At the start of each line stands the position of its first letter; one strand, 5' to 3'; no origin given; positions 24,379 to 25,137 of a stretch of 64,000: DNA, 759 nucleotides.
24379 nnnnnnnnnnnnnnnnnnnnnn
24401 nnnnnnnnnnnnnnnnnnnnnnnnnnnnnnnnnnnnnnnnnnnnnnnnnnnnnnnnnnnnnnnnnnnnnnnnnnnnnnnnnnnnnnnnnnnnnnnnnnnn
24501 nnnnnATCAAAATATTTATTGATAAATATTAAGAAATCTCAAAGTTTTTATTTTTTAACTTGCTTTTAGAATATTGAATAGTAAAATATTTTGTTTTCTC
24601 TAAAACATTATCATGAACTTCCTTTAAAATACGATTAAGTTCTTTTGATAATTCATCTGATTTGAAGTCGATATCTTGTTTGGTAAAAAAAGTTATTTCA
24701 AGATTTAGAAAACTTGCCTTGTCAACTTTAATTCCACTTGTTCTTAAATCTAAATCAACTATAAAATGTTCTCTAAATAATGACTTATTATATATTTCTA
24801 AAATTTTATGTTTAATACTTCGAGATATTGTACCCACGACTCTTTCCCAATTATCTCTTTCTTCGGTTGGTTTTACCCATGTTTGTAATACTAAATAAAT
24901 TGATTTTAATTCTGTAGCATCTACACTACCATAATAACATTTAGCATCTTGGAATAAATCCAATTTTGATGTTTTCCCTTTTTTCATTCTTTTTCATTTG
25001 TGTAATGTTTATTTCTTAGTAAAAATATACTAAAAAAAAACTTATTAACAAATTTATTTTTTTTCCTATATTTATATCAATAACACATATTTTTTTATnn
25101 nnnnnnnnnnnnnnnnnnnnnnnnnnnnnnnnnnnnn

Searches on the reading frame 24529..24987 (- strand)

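Call 6: search_protein_families(library=pfam, proteins=[window:24529-24987:-], max_evalue=0.1)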
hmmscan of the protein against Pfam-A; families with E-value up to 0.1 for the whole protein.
window:24529-24987:- (152 aa): 0 families

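Call 8: search_protein_families(library=phrogs, proteins=[window:24529-24987:-], max_evalue=0.01)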
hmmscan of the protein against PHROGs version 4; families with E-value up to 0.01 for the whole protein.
window:24529-24987:- (152 aa): 0 families

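Call 51: search_protein_families(library=phrogs, proteins=[window:24529-24987:-], max_evalue=5)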
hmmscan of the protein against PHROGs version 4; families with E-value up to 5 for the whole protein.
window:24529-24987:- (152 aa): 1 family
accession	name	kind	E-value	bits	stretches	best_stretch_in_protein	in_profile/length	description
phrog_1484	-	head and packaging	0.39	12.1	1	105-149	7-52/113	virion structural protein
